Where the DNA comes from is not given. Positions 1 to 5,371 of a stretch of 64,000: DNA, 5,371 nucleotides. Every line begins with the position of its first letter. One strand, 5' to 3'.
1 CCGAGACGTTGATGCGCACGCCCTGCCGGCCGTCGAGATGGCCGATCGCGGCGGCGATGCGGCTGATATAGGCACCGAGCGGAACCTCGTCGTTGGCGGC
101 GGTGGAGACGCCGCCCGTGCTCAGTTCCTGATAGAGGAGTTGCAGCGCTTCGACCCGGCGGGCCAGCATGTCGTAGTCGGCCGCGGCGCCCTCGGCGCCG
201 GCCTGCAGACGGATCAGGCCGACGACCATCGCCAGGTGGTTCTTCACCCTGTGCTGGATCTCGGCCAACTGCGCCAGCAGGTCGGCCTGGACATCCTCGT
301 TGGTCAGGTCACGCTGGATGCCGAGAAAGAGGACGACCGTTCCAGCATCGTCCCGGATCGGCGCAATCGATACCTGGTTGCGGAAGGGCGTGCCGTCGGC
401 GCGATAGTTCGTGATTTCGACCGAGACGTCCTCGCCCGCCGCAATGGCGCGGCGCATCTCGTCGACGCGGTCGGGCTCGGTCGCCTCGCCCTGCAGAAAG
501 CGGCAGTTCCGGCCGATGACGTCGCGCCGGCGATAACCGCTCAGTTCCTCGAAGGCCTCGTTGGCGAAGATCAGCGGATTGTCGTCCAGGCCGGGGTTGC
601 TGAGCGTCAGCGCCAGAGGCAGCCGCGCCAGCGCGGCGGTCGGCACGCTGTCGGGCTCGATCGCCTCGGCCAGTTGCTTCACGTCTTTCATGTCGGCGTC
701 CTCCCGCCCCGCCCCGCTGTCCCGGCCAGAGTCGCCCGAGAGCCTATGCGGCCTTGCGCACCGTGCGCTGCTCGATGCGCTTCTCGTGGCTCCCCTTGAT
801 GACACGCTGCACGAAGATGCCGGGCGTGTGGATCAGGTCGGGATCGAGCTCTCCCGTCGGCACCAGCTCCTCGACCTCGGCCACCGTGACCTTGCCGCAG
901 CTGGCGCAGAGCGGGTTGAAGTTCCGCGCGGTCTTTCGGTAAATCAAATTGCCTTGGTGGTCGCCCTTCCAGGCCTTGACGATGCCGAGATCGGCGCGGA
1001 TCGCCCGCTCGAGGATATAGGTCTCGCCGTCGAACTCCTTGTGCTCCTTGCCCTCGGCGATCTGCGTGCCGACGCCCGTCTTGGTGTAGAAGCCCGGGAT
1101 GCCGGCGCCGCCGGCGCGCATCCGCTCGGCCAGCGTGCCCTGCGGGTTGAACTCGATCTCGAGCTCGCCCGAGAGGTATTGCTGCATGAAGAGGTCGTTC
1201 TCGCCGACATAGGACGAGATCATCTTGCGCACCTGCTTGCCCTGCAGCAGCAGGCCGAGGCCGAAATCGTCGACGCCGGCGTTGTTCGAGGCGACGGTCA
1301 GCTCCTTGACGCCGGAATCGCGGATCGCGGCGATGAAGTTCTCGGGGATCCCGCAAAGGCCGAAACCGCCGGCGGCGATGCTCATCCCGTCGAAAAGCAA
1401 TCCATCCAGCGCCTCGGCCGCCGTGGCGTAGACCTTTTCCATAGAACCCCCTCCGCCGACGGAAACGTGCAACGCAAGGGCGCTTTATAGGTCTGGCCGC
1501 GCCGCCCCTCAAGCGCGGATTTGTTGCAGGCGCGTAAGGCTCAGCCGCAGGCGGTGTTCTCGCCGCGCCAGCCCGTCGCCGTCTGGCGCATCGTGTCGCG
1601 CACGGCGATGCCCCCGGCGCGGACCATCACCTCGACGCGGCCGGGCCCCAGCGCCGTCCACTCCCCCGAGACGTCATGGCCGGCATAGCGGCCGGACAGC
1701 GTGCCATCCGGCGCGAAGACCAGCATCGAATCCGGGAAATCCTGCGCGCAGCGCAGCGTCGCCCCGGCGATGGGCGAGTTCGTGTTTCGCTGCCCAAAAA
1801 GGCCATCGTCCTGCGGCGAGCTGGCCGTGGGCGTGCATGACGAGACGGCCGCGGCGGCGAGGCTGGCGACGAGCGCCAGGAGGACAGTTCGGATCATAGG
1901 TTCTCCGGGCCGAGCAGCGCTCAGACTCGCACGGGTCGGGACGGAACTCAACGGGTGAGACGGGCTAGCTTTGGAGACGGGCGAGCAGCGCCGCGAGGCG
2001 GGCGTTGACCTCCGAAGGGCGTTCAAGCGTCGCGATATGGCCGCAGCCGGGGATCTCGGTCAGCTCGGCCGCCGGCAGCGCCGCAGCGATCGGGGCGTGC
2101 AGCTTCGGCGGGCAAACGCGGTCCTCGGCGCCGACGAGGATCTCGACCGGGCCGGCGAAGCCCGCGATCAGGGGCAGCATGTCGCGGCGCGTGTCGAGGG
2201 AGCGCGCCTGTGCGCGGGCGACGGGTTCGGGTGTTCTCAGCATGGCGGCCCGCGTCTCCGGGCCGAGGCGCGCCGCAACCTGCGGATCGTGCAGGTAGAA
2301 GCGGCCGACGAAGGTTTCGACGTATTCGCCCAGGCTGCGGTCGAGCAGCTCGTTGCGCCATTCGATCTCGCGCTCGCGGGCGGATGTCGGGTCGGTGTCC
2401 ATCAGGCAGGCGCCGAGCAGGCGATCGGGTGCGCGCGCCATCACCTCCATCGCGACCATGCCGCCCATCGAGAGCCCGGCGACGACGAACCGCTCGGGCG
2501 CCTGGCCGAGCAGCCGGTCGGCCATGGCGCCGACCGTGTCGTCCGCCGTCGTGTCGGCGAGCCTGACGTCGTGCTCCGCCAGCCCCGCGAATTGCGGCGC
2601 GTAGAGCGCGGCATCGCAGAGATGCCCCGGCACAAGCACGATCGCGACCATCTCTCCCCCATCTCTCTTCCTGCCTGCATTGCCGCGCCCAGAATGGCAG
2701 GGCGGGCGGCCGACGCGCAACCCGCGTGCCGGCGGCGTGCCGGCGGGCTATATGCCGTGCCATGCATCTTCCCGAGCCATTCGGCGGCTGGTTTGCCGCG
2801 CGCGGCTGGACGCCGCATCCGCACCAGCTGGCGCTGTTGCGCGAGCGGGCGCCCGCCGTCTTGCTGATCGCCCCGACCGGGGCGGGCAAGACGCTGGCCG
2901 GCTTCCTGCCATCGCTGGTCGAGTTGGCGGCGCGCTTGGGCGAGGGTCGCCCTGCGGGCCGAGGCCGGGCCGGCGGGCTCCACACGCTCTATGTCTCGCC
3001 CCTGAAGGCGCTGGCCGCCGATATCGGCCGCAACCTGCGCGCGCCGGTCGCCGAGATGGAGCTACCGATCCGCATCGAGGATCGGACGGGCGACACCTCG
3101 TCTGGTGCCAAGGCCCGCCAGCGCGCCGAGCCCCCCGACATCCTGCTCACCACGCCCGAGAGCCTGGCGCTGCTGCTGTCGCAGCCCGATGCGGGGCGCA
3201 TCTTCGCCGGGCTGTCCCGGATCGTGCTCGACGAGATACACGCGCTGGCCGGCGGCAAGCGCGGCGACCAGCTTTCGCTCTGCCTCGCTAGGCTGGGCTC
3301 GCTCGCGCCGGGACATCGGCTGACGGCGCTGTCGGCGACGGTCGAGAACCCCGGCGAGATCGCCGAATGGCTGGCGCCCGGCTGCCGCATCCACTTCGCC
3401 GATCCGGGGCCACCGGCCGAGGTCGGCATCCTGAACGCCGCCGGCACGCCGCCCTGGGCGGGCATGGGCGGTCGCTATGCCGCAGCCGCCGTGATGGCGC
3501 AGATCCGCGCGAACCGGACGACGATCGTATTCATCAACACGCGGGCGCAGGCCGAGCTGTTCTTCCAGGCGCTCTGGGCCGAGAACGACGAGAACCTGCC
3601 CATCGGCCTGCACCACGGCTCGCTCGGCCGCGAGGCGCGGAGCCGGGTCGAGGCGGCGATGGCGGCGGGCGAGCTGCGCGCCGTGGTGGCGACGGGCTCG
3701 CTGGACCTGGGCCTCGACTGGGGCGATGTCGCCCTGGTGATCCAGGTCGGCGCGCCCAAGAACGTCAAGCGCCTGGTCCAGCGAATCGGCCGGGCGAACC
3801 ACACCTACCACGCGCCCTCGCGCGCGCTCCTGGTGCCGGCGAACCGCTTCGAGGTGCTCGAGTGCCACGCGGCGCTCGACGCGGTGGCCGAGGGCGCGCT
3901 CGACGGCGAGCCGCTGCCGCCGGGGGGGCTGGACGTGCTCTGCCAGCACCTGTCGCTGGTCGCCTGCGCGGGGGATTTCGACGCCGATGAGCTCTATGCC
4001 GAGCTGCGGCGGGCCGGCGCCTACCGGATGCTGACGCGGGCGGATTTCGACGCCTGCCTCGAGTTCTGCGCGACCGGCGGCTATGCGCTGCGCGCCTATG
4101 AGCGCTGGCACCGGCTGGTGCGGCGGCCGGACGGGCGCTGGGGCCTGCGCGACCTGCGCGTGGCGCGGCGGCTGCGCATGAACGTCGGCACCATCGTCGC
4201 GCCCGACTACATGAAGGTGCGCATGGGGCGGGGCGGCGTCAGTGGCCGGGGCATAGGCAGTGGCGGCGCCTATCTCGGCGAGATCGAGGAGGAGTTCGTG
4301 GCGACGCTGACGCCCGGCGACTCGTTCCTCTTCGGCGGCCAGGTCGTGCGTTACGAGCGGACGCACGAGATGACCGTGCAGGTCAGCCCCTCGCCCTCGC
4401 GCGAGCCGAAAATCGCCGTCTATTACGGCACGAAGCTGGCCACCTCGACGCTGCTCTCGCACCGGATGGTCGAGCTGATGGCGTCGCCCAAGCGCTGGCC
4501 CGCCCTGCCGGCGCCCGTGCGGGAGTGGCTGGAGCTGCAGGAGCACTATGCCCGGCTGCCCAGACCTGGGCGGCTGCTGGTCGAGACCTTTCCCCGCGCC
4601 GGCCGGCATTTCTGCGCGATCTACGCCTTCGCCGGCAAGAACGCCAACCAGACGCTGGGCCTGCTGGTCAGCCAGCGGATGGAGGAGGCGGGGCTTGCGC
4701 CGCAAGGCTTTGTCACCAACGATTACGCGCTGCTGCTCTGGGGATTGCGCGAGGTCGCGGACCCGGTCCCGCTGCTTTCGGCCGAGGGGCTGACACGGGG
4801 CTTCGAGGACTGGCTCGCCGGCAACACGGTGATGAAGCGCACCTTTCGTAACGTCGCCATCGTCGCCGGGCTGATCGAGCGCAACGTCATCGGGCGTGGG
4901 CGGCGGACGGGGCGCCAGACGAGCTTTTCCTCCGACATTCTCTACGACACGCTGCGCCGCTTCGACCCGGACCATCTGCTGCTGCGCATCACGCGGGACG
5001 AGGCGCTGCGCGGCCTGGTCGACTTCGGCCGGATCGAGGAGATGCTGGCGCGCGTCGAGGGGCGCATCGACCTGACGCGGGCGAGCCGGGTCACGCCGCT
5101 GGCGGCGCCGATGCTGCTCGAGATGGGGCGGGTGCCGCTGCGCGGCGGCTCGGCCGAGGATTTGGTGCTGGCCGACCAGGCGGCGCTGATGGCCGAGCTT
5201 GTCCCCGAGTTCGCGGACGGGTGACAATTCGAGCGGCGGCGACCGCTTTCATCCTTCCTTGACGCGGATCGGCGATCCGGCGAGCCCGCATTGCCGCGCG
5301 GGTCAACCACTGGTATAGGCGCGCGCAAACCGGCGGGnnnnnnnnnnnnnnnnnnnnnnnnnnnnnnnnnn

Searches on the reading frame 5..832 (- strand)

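Call 14: search_protein_families(library=ncbifam, proteins=[window:5-832:-], max_evalue=0.00001)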
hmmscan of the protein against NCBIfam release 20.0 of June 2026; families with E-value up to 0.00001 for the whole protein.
window:5-832:- (276 aa): 8 families
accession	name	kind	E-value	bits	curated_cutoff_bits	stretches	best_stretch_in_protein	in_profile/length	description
NF010077.0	PRK13559.1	subfamily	3.1e-48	164.5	361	1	33-236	11-221/364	hypothetical protein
NF052306.1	BluLightHisKinLov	equivalog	5.5e-47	160.3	450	1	65-241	25-204/334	blue-light-activated histidine kinase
NF052652.1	YtvA_fam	equivalog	5.5e-39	134.2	250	1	66-193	4-132/243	YtvA family blue-light photoreceptor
NF010076.0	PRK13557.1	subfamily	4.1e-34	117.9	631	1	61-188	29-156/540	histidine kinase famiy protein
TIGR02938.1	nifL_nitrog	equivalog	3.8e-15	55.4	242.45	1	85-181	24-120/494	nitrogen fixation negative regulator NifL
NF052574.1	HisKinEspCMyxo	equivalog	3.4e-14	52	1200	1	87-187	310-410/785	serine histidine kinase EspC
TIGR00229.1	sensory_box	domain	3.7e-13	49.7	22.9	1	87-178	27-118/126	PAS domain S-box protein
NF045675.1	PhdiestaseDibA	equivalog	7.9e-09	34.4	980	1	87-191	100-204/623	phosphodiesterase DibA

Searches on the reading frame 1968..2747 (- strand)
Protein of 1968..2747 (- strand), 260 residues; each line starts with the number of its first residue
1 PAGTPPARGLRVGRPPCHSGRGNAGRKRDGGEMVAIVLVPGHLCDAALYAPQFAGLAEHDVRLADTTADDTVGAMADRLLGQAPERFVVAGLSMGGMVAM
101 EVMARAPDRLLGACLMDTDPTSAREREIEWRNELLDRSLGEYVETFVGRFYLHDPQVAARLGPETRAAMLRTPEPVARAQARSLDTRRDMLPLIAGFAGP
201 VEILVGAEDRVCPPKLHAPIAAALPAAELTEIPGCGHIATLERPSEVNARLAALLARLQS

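Call 14: search_protein_families(library=ncbifam, proteins=[window:1968-2747:-], max_evalue=0.00001)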
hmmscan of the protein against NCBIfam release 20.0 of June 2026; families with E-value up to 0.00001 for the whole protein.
window:1968-2747:- (260 aa): 9 families
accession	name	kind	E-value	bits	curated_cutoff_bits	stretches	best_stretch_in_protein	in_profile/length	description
NF051488.1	bifunc_PcaDC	exception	6.6e-24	84.7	390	1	70-257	66-252/375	bifunctional 3-oxoadipate enol-lactonase/4-carboxymuconolactone decarboxylase PcaDC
TIGR02427.1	protocat_pcaD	equivalog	1.3e-20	73.9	255.85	1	72-255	69-250/251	3-oxoadipate enol-lactonase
NF051487.1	bifunc_PcaCD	exception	5.7e-13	48.7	430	1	78-256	230-412/413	bifunctional 4-carboxymuconolactone decarboxylase/3-oxoadipate enol-lactonase PcaCD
NF011457.0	PRK14875.1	equivalog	1.6e-11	43.8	307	1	180-255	297-369/372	acetoin dehydrogenase dihydrolipoyllysine-residue acetyltransferase subunit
TIGR01738.1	bioH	equivalog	1.8e-10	40.9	206.95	1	72-253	52-243/245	pimeloyl-ACP methyl ester esterase BioH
TIGR03695.1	menH_SHCHC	equivalog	2.3e-09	37.1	208.55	1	65-255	50-251/252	2-succinyl-6-hydroxy-2,4-cyclohexadiene-1-carboxylate synthase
NF050089.1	i_nPHAscl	equivalog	2.6e-06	26.7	300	0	85-117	84-116/288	intracellular short-chain-length polyhydroxyalkanoate depolymerase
NF052614.1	AB_fold_OlsI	equivalog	3.5e-06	26.7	385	0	200-255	199-255/272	ornithine lipid biosynthesis O-acyltransferase OlsI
TIGR03056.1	bchO_mg_che_rel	equivalog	4.6e-06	25.8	172.55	1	197-250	219-272/278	alpha/beta fold hydrolase BchO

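Call 55: search_protein_families(library=pfam, proteins=[window:1968-2747:-], max_evalue=0.00001)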
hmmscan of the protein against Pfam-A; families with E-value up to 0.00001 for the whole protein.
window:1968-2747:- (260 aa): 3 families
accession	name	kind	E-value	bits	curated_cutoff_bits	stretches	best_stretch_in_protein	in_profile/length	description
PF12697.13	Abhydrolase_6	-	1.2e-14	55.9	26.3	1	37-249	2-216/217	Alpha/beta hydrolase family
PF00561.26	Abhydrolase_1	-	1.9e-10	41.3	25.8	1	85-244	69-245/245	alpha/beta hydrolase fold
PF12146.15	Hydrolase_4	-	1.5e-08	34.7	27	1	79-242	69-237/239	Serine aminopeptidase, S33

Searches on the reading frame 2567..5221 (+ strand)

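Call 14: search_protein_families(library=ncbifam, proteins=[window:2567-5221:+], max_evalue=0.00001)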
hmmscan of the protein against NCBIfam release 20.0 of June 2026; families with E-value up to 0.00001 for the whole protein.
window:2567-5221:+ (885 aa): 20 families
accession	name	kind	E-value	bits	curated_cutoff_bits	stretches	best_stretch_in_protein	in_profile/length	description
TIGR04121.1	DEXH_lig_assoc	equivalog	3.7e-293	974.2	850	1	72-874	3-802/804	ligase-associated DNA damage response DEXH box helicase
NF010338.0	PRK13767.1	equivalog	8.2e-107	358.5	849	3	309-631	278-593/877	ATP-dependent helicase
NF007284.0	PRK09751.1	equivalog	2.4e-68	230.6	1496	2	349-623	355-624/1538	ATP-dependent helicase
TIGR03817.1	DECH_helic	hypoth_equivalog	3.3e-21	75.3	874.1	1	84-413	40-373/742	helicase/secretion neighborhood putative DEAH-box helicase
NF002654.0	PRK02362.1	equivalog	4.4e-19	68.3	887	1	99-270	43-192/739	ATP-dependent DNA helicase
NF041067.1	DpdJ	equivalog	7.9e-16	56.9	800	0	183-262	323-408/1482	protein DpdJ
NF001308.0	PRK00254.1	equivalog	2.6e-15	55.7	1216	1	137-330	68-252/720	ATP-dependent DNA helicase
NF002251.0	PRK01172.1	equivalog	9.6e-13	47.2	891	1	137-330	65-250/674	ATP-dependent DNA helicase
NF041063.1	DpdF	equivalog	1e-11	44.2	550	1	316-410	377-469/813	protein DpdF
TIGR02621.3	cas3_GSU0051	exception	5e-11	42.1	400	1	305-412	260-372/854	type I-G CRISPR-associated helicase/endonuclease Cas3g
TIGR01389.1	recQ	equivalog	3.7e-09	35.6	640.2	1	314-412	222-317/591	DNA helicase RecQ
TIGR00614.1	recQ_fam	subfamily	4.1e-09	35.7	219.8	1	316-412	226-319/470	RecQ family ATP-dependent DNA helicase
NF008394.0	PRK11192.1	equivalog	7.5e-09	34.9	507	0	314-412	246-340/441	ATP-dependent RNA helicase SrmB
NF040935.1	helicase_Hel308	equivalog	3.3e-08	32.2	1200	1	98-270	45-192/704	ATP-dependent DNA helicase Hel308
NF008744.0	PRK11776.1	equivalog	7.1e-08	31.4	524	1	309-412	236-335/460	ATP-dependent RNA helicase DbpA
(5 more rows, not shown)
